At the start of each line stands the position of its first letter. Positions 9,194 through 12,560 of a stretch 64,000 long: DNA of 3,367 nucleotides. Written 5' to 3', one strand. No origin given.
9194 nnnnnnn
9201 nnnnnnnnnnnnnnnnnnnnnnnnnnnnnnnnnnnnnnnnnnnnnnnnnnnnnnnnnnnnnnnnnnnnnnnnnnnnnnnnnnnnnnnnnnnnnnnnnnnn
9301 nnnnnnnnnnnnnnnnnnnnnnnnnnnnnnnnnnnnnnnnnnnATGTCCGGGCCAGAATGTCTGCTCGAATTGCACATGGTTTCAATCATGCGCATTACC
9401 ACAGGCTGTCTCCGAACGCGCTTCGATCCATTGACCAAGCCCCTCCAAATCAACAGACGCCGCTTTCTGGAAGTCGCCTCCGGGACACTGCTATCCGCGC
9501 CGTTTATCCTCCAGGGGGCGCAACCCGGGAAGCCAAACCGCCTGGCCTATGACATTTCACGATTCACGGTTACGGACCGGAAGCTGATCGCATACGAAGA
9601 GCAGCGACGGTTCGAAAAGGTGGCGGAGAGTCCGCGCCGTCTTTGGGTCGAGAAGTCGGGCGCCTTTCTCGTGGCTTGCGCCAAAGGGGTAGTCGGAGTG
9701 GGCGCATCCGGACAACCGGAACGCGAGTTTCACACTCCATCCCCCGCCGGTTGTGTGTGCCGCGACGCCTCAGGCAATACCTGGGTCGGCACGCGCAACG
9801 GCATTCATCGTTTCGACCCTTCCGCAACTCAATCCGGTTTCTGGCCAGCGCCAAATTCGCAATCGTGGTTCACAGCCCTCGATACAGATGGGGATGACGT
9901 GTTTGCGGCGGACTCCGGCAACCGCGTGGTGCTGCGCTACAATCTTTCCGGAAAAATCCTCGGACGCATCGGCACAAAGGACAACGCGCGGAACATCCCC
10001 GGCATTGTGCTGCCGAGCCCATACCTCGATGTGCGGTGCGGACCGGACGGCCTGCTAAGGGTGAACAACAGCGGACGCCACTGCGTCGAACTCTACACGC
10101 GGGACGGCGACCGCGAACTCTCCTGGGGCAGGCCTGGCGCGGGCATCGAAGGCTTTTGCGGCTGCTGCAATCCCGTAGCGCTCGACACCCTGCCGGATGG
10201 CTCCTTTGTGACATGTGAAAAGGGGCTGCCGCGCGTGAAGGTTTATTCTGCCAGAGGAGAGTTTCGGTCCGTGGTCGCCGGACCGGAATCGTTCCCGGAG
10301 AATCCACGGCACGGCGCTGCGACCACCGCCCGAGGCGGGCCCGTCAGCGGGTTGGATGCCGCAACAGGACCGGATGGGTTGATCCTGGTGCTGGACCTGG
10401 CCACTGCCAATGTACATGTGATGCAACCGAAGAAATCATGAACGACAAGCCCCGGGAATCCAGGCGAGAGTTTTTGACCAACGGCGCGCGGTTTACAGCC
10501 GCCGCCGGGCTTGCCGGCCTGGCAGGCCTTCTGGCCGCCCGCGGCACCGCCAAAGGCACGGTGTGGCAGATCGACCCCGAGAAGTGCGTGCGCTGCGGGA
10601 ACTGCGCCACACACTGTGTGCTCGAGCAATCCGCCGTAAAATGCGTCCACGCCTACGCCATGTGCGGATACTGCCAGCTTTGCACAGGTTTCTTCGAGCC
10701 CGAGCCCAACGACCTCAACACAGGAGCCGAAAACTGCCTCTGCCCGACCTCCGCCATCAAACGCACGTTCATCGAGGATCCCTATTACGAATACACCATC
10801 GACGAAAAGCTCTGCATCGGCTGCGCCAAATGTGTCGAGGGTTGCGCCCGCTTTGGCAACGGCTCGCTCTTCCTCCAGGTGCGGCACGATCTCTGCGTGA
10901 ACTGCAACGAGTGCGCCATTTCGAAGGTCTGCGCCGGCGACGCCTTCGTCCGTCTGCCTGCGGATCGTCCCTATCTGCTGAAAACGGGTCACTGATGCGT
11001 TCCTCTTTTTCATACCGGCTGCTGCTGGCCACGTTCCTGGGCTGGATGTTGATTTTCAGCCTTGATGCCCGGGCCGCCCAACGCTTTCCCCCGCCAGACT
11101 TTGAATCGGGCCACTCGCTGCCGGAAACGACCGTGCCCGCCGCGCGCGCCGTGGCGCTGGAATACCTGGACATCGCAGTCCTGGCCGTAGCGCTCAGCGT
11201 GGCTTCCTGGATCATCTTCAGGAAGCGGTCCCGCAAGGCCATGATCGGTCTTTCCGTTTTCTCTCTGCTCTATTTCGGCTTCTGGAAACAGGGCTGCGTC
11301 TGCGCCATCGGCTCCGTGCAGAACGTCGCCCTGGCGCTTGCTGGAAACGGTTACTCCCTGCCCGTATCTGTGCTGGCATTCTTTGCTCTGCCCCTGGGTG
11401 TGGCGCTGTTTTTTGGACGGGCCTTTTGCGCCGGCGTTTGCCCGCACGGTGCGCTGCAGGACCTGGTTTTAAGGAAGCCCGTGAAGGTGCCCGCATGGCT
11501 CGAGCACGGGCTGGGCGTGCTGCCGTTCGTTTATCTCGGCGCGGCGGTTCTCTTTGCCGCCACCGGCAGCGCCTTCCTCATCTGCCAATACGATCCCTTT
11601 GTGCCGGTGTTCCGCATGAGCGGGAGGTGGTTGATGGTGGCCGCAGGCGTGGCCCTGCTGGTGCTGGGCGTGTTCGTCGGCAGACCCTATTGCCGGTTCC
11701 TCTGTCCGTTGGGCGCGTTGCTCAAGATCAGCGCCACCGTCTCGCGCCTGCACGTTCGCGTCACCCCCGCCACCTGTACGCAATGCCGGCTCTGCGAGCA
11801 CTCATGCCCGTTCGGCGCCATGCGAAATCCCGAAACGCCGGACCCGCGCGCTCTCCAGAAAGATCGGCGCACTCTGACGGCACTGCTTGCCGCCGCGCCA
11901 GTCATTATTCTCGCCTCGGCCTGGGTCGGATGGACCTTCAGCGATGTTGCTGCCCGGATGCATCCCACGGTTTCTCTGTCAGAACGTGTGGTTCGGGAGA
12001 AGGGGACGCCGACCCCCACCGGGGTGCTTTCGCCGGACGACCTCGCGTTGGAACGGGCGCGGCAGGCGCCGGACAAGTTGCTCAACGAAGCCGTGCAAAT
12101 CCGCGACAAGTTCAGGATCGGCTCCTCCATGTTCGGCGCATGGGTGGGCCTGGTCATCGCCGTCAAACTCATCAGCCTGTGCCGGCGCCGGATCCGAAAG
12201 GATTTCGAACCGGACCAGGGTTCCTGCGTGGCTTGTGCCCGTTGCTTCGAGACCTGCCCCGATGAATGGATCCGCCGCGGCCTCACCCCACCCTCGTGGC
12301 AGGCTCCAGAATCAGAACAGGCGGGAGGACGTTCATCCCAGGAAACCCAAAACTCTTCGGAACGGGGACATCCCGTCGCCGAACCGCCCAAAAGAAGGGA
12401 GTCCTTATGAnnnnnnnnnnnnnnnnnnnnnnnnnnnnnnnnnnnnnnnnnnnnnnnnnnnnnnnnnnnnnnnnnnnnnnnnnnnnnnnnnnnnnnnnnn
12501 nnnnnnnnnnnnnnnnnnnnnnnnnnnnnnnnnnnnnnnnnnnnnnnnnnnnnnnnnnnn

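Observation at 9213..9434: Unannotated-looking 73-aa Tat-signal peptide with a Cys/Trp-rich 40-aa mature region as first gene of the operon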

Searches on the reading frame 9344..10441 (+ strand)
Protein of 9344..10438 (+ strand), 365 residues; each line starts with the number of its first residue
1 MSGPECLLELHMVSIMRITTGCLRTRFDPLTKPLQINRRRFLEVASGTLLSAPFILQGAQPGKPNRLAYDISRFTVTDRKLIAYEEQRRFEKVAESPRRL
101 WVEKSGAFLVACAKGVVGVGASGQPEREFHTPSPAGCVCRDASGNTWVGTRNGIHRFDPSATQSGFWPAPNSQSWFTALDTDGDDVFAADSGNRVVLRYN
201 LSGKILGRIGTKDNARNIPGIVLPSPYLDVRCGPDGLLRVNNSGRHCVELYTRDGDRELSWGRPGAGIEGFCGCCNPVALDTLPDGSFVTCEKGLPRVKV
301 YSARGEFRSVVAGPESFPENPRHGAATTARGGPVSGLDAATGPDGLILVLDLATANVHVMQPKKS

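Call 7: search_protein_families(library=pfam, proteins=[window:9431-10441:+], max_evalue=0.01)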
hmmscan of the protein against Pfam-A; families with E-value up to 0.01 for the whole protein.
window:9431-10441:+ (336 aa): 1 family
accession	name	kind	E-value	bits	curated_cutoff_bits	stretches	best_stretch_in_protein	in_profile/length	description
PF08450.18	SGL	-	0.0075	16.3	26.3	0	88-132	25-69/246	SMP-30/Gluconolactonase/LRE-like region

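Call 8: search_protein_families(library=ncbifam, proteins=[window:9431-10441:+], max_evalue=0.01)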
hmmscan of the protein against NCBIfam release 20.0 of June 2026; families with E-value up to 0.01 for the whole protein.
window:9431-10441:+ (336 aa): 0 families

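Call 11: find_related_loci(query=window:9431-10441:+, collection=genome_contigs, flank=6000)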
Query window:9431-10441:+ (336 aa) in genome_contigs; peptide patterns used: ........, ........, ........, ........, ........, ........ (x = any residue, [..] = any of these).
532 stretches matched a pattern; 384 encode a relative of the query (tblastn E <= 1e-3); the best 80 are kept; 80 distinct loci.
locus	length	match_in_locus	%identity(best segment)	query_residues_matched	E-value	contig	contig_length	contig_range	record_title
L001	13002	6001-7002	51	7-334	1e-103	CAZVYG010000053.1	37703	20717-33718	MAG TPA_asm: uncultured Verrucomicrobiota bacterium isolate binchicken_co107_410 genome assembly, contig: NODE_2734_leng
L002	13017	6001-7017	49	7-334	3e-98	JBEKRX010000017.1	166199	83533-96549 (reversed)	MAG: Verrucomicrobiota bacterium isolate SPRUCE 520 SPRUCE_520_17, whole genome shotgun sequence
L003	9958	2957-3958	49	6-336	2e-97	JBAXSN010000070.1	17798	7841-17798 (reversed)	MAG: Verrucomicrobiota bacterium isolate ELA610 MAG610_70, whole genome shotgun sequence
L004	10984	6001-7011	48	4-334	2e-97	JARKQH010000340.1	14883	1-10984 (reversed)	MAG: Verrucomicrobiota bacterium isolate Reactor_maxbin.083 k141_617168, whole genome shotgun sequence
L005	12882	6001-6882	53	40-333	4e-97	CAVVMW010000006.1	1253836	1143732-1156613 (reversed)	MAG: uncultured bacterium isolate MFD03726.bin.2.170 genome assembly, contig: contig_25505, whole genome shotgun sequenc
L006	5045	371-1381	49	1-334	4e-95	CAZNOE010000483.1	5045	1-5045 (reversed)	MAG TPA_asm: uncultured Bifidobacteriaceae bacterium isolate SRP119689_co1_68 genome assembly, contig: NODE_27961_length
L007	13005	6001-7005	49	7-334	6e-95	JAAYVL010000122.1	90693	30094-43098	MAG: Verrucomicrobia bacterium isolate AS27yjCOA_55 155291_AS27, whole genome shotgun sequence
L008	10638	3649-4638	48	7-334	2e-92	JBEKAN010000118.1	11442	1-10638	MAG: Verrucomicrobiota bacterium isolate SPRUCE 113 SPRUCE_113_118, whole genome shotgun sequence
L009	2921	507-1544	46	1-334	2e-93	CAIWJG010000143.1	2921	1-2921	MAG: uncultured Verrucomicrobia subdivision 3 bacterium isolate Ki1-2-7m_bin-117 genome assembly, contig: bin-117:143/99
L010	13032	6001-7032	47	1-334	3e-91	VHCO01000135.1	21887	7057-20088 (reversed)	MAG: Verrucomicrobia bacterium isolate K_DeepCast_150m_m2_164 K_DeepCast_150m_m2_164_Ga0194126_10004287, whole genome sh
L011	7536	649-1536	52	36-331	1e-90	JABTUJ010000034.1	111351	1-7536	MAG: Verrucomicrobiales bacterium isolate H5_VER1 seq0034, whole genome shotgun sequence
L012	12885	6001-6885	52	44-336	4e-90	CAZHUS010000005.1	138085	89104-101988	MAG TPA_asm: uncultured Verrucomicrobiota bacterium isolate binchicken_co16_315 genome assembly, contig: NODE_180_length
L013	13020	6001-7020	47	6-334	4e-90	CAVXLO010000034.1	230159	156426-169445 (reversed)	MAG: uncultured Verrucomicrobiae bacterium isolate MFD02416.bin.2.131 genome assembly, contig: contig_32339, whole genom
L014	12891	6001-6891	51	36-334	1e-89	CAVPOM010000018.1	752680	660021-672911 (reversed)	MAG: uncultured Verrucomicrobiae bacterium isolate MFD00008.bin.2.151 genome assembly, contig: contig_56478, whole genom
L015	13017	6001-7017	46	7-334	1e-89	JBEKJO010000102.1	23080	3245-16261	MAG: Verrucomicrobiota bacterium isolate SPRUCE 325 SPRUCE_325_102, whole genome shotgun sequence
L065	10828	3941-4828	38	28-336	2e-65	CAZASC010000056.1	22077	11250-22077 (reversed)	MAG TPA_asm: uncultured Victivallales bacterium isolate binchicken_co3_499 genome assembly, contig: NODE_7478_length_220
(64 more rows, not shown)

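Call 32: search_solved_structures(query=A2, max_evalue=1)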
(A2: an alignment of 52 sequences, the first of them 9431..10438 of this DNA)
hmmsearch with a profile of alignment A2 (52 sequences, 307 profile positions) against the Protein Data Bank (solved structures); distinct sequences matched with E-value up to 1: 78 (the best 60 are shown).
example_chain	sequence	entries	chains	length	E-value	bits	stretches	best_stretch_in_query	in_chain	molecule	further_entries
8prj_A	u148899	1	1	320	7.5e-20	74.5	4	33-110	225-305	v31Bagel8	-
3wwa_A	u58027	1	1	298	1.1e-17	67.5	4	36-144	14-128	Pizza7H protein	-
7qrw_A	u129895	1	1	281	1.2e-14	57.5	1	41-256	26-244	Isoform 4 of Tripartite motif-containing protein 3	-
6rej_A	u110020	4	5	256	2.4e-12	49.9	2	36-144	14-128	Pizza6-SH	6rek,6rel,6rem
6ren_A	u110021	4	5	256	3.1e-12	49.5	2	36-143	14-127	3fPizza6-SH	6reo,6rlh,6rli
6qsd_A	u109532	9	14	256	3.7e-12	49.3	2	36-144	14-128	Pizza6S | Pizza6-S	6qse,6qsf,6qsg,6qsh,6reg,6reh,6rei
3ww9_A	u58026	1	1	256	4.5e-12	49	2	36-144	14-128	pizza6 protein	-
1rwi_B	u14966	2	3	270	5.9e-12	48.6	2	36-143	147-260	Serine/threonine-protein kinase pknD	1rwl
6f0t_A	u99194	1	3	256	7.4e-12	48.3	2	36-144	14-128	Pizza6-SFW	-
7qrv_A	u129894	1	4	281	1.4e-11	47.4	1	32-255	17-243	Tripartite motif-containing protein 2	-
7b96_A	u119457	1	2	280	1.9e-11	46.9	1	33-255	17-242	Isoform 2 of Tripartite motif-containing protein 2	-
6d69_A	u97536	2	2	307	3e-11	46.3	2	57-245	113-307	NHL Repeat Region of D. melanogaster Thin | Thin, isoform D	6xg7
7b2r_A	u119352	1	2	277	3.5e-11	46.1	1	32-255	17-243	Tripartite motif-containing protein 2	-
7zpw_A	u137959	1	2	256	5.9e-11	45.3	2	36-144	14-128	Pizza6-TSK-TSH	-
7zpz_A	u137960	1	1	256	6.6e-11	45.2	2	36-144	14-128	Pizza6-TSR-TSH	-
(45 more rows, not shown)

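Call 50: list_cluster_members(proteins=[window:9213-9431:+, window:9344-10438:+, window:9431-10438:+])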
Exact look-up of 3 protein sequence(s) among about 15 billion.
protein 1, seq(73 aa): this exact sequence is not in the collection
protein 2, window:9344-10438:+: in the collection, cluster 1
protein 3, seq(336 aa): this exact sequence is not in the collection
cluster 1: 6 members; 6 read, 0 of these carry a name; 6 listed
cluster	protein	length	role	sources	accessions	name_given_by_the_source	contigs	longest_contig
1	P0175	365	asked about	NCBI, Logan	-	-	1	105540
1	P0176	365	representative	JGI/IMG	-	-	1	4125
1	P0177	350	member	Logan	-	-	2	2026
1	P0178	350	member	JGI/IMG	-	-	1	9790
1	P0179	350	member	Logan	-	-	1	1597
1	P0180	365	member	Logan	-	-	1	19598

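Call 72: find_related_loci(query=L065:4860-5516:+, collection=metagenome_contigs, flank=2500)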
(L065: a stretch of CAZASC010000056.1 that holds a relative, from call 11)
Query L065:4860-5516:+ (219 aa) in metagenome_contigs; peptide patterns used: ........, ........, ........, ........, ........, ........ (x = any residue, [..] = any of these).
600 stretches matched a pattern (row limit reached: there are more); 168 encode a relative of the query (tblastn E <= 1e-3); the best 80 are kept; 80 distinct loci.
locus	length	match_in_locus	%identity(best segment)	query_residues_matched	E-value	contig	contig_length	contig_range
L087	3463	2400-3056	100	1-219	3e-152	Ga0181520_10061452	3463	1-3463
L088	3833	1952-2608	100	1-219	3e-151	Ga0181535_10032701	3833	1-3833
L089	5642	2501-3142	63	4-213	5e-93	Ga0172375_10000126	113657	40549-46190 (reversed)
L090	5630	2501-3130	64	8-213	4e-91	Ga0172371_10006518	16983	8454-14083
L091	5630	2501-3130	64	8-213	4e-91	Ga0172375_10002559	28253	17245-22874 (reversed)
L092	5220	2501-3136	62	8-216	3e-89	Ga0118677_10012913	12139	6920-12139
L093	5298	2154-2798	60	2-213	5e-88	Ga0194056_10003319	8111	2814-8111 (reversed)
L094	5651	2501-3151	61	1-213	2e-87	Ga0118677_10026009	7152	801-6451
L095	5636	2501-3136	59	8-216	7e-87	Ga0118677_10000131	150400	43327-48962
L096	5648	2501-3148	58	2-213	8e-87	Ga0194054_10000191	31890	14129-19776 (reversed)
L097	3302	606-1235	61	6-211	2e-86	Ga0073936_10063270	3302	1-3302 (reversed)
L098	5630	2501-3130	61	6-211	1e-85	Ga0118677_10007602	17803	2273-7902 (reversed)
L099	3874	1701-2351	64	7-219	2e-85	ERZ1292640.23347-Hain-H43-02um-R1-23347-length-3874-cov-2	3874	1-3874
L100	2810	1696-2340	59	3-213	7e-85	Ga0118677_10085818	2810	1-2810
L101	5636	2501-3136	60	6-213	2e-83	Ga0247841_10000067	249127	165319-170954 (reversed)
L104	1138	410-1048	62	5-213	8e-88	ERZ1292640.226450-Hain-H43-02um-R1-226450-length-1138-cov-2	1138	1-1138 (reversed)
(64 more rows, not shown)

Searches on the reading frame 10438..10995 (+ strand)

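Call 7: search_protein_families(library=pfam, proteins=[window:10438-10995:+], max_evalue=0.01)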
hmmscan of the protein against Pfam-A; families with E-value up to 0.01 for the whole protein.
window:10438-10995:+ (185 aa): 5 families
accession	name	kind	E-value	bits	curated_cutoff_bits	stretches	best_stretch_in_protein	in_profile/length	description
PF00037.32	Fer4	-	3.4e-08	33.4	21.1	1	44-60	2-18/24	4Fe-4S binding domain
PF12837.12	Fer4_6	-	5.8e-08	32.8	25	2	44-60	3-19/24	4Fe-4S binding domain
PF12838.12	Fer4_7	-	2.4e-06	28.3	27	1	38-60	25-48/52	4Fe-4S dicluster domain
PF12797.12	Fer4_2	-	0.00043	20.5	24.5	1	45-60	5-20/22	4Fe-4S binding domain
PF14697.11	Fer4_21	-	0.0025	18.4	35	1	120-165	2-51/59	4Fe-4S dicluster domain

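Call 8: search_protein_families(library=ncbifam, proteins=[window:10438-10995:+], max_evalue=0.01)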
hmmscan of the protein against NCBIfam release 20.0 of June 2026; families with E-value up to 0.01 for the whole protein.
window:10438-10995:+ (185 aa): 5 families
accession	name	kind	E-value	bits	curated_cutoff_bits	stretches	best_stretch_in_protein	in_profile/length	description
NF058577.1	FdxA_fam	equivalog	1.4e-06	28.3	65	2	41-61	29-49/52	4Fe-4S ferredoxin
TIGR02936.1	fdxN_nitrog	equivalog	0.0003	20.9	80.55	1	115-138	12-35/91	ferredoxin III, nif-specific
NF007382.0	PRK09898.1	equivalog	0.0021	17.6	213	1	101-162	134-192/208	ferredoxin-like protein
TIGR02066.1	dsrB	equivalog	0.0046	16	341.5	0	101-139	192-229/341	dissimilatory-type sulfite reductase subunit beta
NF003475.0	PRK05113.1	equivalog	0.0058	16.5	203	1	120-160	109-152/190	electron transport complex subunit RsxB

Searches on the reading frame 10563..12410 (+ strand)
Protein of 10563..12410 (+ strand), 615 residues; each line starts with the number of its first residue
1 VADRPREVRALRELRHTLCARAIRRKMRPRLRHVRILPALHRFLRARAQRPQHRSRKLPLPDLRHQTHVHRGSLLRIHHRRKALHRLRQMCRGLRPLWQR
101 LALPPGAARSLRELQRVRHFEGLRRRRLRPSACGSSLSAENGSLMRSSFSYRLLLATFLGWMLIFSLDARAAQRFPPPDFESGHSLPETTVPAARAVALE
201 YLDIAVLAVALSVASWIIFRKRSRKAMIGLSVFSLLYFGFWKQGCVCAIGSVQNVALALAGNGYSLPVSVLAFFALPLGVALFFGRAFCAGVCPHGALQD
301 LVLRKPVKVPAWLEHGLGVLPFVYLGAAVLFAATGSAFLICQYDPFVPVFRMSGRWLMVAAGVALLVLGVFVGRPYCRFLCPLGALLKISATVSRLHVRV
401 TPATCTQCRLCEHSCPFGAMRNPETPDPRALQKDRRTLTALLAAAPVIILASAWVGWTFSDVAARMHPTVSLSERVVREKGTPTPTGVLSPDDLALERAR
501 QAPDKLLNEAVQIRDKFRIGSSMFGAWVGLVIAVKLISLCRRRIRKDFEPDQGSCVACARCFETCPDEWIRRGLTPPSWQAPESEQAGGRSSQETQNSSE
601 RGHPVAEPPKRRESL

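Call 7: search_protein_families(library=pfam, proteins=[window:10563-12410:+], max_evalue=0.01)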
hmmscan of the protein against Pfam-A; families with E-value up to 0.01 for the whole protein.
window:10563-12410:+ (615 aa): 10 families
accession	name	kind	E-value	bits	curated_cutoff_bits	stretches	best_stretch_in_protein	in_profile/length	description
PF12801.12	Fer4_5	-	1.8e-17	63.5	22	2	267-305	2-40/48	4Fe-4S binding domain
PF13187.11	Fer4_9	-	4.7e-08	33.4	27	1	405-433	2-30/52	4Fe-4S dicluster domain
PF00037.32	Fer4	-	6.9e-08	32.4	21.1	1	400-420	3-23/24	4Fe-4S binding domain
PF13484.11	Fer4_16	-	9.7e-08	33.1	30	1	404-432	1-30/66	4Fe-4S double cluster binding domain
PF12838.12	Fer4_7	-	1e-07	32.7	27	1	377-419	8-52/52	4Fe-4S dicluster domain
PF12837.12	Fer4_6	-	1.7e-07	31.3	25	1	398-419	2-23/24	4Fe-4S binding domain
PF13237.11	Fer4_10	-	1.8e-06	28.2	25.5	1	398-417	2-21/53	4Fe-4S dicluster domain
PF14697.11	Fer4_21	-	1.4e-05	25.5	35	1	377-418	14-55/59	4Fe-4S dicluster domain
PF13183.11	Fer4_8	-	7.2e-05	23.7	27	1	404-434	4-35/68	4Fe-4S dicluster domain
PF25160.1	LdpA_Fe-S-bd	-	0.0088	16.2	27.6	0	554-571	27-44/49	LdpA Fe-S cluster-binding domain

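Call 8: search_protein_families(library=ncbifam, proteins=[window:10563-12410:+], max_evalue=0.01)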
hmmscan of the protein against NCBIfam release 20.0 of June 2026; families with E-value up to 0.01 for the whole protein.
window:10563-12410:+ (615 aa): 23 families
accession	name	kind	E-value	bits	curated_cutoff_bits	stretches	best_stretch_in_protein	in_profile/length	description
NF046105.1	TransRegNosR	equivalog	2.6e-13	49.2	1000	1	206-421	413-645/680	transcriptional regulator NosR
TIGR02163.1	napH_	subfamily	1.9e-11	44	213.05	1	281-416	74-214/255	NapH/MauN family ferredoxin-type protein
NF007013.0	PRK09477.1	equivalog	2.1e-10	40.2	234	1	281-416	97-237/286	quinol dehydrogenase ferredoxin subunit NapH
NF038196.1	ferrodoxin_EFR1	subfamily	9.2e-07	29.1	75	0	533-580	166-211/242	EFR1 family ferrodoxin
TIGR01971.1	NuoI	subfamily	1.4e-06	27.9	113.05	0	541-572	69-100/121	NADH-quinone oxidoreductase, chain I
NF045874.1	Vhu_polyferre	exception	1e-05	24.5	600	1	526-572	170-215/381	F420-non-reducing hydrogenase associated-polyferredoxin VhuB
NF041715.1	arsenate_red_ArrB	equivalog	1.4e-05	24.7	450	1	376-451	64-134/233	arsenate respiratory reductase iron-sulfur subunit ArrB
NF058577.1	FdxA_fam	equivalog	4.5e-05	23.5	65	0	377-419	15-52/52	4Fe-4S ferredoxin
TIGR01944.1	rnfB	subfamily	9.7e-05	22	68.7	1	370-434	114-174/190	RnfABCDGE type electron transport complex subunit B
NF040864.1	HgcB_ferredoxin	equivalog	0.00039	20.2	99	0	376-421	21-62/93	mercury methylation ferredoxin HgcB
NF040770.1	hetero_SS_HdrA2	exception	0.00057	18.1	1100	0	392-478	595-681/777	CoB-CoM heterodisulfide reductase HdrA2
TIGR02951.1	DMSO_dmsB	equivalog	0.00066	19.7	214.1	1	374-421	69-113/161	DMSO/selenate family reductase complex B subunit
NF042909.1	FMH_DH_FwdF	exception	0.001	18.3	375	0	393-420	45-72/336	tungsten-dependent formylmethanofuran dehydrogenase subunit FwdF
NF005504.0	PRK07118.1-3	equivalog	0.0018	17.7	437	0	376-431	226-276/293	Fe-S cluster domain-containing protein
NF009053.0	PRK12387.1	subfamily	0.002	17.9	204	0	545-571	65-91/180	formate hydrogenlyase complex iron-sulfur subunit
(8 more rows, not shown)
